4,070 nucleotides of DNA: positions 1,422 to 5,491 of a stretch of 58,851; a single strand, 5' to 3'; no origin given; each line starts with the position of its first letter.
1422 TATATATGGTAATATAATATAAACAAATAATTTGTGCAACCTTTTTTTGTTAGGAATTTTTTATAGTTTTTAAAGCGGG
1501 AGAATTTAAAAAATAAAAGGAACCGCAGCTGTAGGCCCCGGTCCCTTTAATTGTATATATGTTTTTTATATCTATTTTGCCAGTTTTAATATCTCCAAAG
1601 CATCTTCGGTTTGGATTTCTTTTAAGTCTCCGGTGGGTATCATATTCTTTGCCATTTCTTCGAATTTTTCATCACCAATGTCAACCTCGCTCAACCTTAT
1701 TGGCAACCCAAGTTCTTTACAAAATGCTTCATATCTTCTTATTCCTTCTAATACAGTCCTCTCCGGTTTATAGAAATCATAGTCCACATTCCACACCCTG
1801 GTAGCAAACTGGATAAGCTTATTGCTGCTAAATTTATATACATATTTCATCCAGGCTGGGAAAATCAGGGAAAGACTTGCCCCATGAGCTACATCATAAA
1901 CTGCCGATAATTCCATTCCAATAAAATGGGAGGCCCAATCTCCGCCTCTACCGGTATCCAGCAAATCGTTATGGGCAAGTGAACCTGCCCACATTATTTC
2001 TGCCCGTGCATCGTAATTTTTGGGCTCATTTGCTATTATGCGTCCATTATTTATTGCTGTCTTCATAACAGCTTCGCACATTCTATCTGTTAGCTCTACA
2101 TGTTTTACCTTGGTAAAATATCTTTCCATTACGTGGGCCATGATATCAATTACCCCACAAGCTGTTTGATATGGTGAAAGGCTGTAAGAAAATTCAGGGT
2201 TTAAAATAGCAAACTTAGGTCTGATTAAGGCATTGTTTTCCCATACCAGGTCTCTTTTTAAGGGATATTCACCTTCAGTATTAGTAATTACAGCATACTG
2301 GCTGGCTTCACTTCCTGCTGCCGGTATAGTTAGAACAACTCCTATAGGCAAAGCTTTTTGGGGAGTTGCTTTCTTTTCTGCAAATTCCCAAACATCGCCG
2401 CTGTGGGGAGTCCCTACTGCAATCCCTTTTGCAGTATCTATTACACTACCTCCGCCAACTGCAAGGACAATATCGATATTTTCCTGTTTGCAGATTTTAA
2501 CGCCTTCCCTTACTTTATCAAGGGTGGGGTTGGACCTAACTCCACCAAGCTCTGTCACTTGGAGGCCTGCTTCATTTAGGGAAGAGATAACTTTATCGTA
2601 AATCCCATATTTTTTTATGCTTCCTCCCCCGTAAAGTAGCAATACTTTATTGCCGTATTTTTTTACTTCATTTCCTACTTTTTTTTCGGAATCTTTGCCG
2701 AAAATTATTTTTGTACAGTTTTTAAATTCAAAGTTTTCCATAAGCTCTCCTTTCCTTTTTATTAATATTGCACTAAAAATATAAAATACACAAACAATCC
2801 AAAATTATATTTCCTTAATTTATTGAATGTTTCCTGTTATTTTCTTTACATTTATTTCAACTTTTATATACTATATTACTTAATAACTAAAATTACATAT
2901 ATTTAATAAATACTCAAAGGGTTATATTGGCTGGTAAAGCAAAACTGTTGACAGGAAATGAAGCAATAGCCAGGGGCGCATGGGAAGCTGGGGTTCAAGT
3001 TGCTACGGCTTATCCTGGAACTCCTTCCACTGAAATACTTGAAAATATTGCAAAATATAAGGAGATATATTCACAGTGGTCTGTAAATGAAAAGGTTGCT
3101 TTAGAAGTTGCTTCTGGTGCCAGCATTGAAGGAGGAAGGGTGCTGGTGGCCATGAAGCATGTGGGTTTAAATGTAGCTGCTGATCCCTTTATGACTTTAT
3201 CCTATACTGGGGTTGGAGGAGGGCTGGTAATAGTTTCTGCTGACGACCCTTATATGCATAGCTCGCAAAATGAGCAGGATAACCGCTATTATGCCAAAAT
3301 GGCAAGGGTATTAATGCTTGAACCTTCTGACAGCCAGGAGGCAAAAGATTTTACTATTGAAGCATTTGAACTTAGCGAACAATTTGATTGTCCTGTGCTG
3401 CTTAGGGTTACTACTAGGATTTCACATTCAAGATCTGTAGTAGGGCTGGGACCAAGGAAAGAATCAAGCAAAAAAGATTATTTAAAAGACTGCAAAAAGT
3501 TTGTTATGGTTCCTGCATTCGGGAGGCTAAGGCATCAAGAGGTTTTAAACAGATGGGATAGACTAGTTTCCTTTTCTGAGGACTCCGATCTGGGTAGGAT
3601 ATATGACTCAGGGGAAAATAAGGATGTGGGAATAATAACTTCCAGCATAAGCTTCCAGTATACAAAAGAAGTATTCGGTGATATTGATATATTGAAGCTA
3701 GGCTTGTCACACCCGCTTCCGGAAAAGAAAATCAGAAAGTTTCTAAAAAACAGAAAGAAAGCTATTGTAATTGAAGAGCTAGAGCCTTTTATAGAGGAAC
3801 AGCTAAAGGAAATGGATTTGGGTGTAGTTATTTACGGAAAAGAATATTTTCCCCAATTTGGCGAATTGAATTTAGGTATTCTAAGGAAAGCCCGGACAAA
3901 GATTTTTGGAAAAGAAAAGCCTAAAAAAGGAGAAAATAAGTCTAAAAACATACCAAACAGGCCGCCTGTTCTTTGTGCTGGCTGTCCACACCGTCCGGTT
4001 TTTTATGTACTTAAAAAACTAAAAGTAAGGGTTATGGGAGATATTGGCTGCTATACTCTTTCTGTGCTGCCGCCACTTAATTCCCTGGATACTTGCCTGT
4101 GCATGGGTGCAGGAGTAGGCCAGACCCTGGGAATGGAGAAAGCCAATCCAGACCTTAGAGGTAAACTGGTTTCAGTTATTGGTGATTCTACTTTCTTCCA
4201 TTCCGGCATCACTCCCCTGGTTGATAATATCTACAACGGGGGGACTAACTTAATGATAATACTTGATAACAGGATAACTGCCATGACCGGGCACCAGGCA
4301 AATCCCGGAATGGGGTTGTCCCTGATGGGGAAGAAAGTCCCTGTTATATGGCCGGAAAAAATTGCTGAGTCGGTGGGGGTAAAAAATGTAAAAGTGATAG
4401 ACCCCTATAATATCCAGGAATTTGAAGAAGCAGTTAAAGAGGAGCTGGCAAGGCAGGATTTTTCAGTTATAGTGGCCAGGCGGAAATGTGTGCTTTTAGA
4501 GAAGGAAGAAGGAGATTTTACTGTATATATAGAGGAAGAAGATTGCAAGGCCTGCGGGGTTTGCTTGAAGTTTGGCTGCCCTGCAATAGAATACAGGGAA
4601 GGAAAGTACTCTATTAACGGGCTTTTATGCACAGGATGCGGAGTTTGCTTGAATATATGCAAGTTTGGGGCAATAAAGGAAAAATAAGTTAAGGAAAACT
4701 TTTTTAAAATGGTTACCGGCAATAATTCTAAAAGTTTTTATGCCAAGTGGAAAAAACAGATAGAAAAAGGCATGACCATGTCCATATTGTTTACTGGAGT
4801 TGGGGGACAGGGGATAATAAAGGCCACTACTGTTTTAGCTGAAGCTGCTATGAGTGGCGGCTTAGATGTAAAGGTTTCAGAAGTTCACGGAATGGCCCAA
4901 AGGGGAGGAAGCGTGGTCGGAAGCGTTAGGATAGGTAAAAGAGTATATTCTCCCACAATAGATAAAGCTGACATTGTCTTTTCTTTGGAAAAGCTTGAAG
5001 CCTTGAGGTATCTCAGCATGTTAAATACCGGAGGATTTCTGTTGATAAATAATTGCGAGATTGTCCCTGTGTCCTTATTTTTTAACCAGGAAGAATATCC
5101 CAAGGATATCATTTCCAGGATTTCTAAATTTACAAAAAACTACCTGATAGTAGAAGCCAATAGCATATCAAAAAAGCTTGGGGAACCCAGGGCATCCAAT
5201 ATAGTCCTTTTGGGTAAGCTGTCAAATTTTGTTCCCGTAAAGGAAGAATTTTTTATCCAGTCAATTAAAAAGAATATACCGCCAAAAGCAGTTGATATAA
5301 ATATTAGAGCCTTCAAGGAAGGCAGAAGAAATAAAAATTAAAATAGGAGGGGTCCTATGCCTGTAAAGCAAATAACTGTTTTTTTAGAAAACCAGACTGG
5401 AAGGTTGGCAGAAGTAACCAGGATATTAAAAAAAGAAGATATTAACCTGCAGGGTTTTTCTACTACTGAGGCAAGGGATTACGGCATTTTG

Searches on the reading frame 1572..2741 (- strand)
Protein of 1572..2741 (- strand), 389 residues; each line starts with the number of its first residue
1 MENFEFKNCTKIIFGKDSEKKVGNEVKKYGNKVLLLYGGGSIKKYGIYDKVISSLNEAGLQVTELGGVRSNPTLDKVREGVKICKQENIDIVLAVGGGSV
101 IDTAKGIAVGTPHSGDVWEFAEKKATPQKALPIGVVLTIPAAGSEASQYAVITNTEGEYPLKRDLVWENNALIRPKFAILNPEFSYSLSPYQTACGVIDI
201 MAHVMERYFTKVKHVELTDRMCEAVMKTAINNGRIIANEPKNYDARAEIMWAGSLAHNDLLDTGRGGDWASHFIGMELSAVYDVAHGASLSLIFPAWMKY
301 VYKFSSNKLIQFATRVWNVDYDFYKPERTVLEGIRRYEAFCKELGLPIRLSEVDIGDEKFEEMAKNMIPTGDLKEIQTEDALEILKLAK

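Call 38: search_protein_families(library=ncbifam, proteins=[window:1572-2741:-], max_evalue=1e-15)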
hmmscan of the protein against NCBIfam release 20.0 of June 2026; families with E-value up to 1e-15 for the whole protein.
window:1572-2741:- (389 aa): 11 families
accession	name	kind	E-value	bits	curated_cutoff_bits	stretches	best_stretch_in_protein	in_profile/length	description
NF011717.0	PRK15138.1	equivalog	2.3e-81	273.8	645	1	1-366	1-359/387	alcohol dehydrogenase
NF053866.1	CholDhdGbsBBac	equivalog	1.4e-43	149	550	1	5-367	11-365/392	choline dehydrogenase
NF041833.1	Fe_ADH_ErcA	equivalog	6.3e-43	147.3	550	1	11-367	10-356/382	alcohol dehydrogenase-like regulatory protein ErcA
NF007911.0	PRK10624.1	equivalog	4.3e-39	134.6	537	1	13-384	12-377/382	lactaldehyde reductase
TIGR02638.1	lactal_redase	equivalog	2.2e-37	128.8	523.15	1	13-366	11-356/379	lactaldehyde reductase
NF050025.1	SulfAcetaldRedSarD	equivalog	1.7e-33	116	700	1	4-313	3-303/385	sulfoacetaldehyde reductase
NF058672.1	4HyButDHCUPNE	equivalog_domain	1.1e-31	110.4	500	1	9-366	7-351/378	4-hydroxybutyrate dehydrogenase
TIGR04266.1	NDMA_methanol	equivalog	6.9e-26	91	625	1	5-316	12-318/420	NDMA-dependent methanol dehydrogenase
NF007363.0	PRK09860.1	equivalog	4.1e-25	88.7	581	1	13-368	13-358/383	L-threonine dehydrogenase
NF010378.0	PRK13805.1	equivalog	1.7e-23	82.4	951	1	6-313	459-768/872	bifunctional acetaldehyde-CoA/alcohol dehydrogenase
TIGR03405.1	Phn_Fe-ADH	equivalog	2e-22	79.5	423.7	1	6-367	1-343/355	iron-containing alcohol dehydrogenase PsrA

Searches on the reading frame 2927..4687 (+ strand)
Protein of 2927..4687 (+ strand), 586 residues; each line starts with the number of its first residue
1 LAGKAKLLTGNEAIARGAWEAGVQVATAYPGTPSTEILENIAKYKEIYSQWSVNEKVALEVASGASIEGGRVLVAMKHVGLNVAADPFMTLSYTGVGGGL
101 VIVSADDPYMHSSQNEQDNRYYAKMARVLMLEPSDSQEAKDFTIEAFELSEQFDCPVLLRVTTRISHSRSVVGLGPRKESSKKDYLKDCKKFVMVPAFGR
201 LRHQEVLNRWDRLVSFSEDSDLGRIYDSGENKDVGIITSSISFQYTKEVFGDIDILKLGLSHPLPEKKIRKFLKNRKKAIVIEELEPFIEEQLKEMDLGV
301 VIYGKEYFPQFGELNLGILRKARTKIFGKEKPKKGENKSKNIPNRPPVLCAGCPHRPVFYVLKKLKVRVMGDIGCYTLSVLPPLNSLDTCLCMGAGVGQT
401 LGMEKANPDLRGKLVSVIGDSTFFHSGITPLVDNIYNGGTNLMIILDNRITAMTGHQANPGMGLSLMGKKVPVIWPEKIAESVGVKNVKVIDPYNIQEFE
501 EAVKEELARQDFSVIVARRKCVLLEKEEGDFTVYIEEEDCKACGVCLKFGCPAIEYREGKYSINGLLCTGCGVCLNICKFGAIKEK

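Call 38: search_protein_families(library=ncbifam, proteins=[window:2927-4687:+], max_evalue=1e-15)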
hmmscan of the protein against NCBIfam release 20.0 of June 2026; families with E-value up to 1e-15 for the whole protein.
window:2927-4687:+ (586 aa): 4 families
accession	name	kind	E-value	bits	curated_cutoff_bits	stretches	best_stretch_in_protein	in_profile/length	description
TIGR03336.1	IOR_alpha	equivalog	2.1e-217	723.1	650.9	1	5-583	2-595/595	indolepyruvate ferredoxin oxidoreductase subunit alpha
NF009589.0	PRK13030.1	subfamily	1e-29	102.9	816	1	92-481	140-561/1170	indolepyruvate ferredoxin oxidoreductase family protein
NF006412.0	PRK08659.1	equivalog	3e-18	66.2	411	0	3-71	3-74/378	2-oxoacid:acceptor oxidoreductase subunit alpha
TIGR03710.1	OAFO_sf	subfamily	5.3e-16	58.3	482.75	0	4-75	192-266/561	2-oxoacid:acceptor oxidoreductase subunit alpha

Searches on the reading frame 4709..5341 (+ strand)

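Call 38: search_protein_families(library=ncbifam, proteins=[window:4709-5341:+], max_evalue=1e-15)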
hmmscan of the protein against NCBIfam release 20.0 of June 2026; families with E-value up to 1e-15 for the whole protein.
window:4709-5341:+ (210 aa): 13 families
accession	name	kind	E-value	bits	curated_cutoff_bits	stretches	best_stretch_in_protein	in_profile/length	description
NF005325.0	PRK06853.1-5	equivalog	6.5e-66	221.7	230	1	22-208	2-190/192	indolepyruvate oxidoreductase subunit beta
NF005322.0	PRK06853.1-2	equivalog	2.2e-61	207.1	237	1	23-208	5-192/197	indolepyruvate oxidoreductase subunit beta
NF005323.0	PRK06853.1-3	equivalog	6.8e-56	189.3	238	1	21-208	4-194/197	indolepyruvate oxidoreductase subunit beta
TIGR03334.1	IOR_beta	equivalog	2e-52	177.9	205.8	1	25-206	2-188/189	indolepyruvate ferredoxin oxidoreductase subunit beta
NF005326.0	PRK06853.1-6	equivalog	1.5e-40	139.2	348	1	25-206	5-193/202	indolepyruvate oxidoreductase subunit beta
NF005324.0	PRK06853.1-4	equivalog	2.4e-40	138.5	222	1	22-207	1-187/196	indolepyruvate oxidoreductase subunit beta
NF004918.0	PRK06274.1-4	equivalog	8.6e-33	113.8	278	1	22-205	1-188/202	indolepyruvate oxidoreductase subunit beta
NF005328.0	PRK06853.2-2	equivalog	5.4e-32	111.1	240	1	24-179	4-157/192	indolepyruvate oxidoreductase subunit beta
NF004917.0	PRK06274.1-3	equivalog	4.7e-31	108.3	284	1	22-206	1-190/203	indolepyruvate oxidoreductase subunit beta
NF004915.0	PRK06274.1-1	equivalog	7.5e-28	97.3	274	1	22-206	1-189/194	indolepyruvate oxidoreductase subunit beta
NF005327.0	PRK06853.2-1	equivalog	8.3e-23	81.2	242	1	24-197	4-180/194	indolepyruvate oxidoreductase subunit beta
NF004916.0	PRK06274.1-2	equivalog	1.5e-22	80.6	227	1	25-173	4-135/178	indolepyruvate oxidoreductase subunit beta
NF009589.0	PRK13030.1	subfamily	9.7e-18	63.3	816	1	20-207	725-925/1170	indolepyruvate ferredoxin oxidoreductase family protein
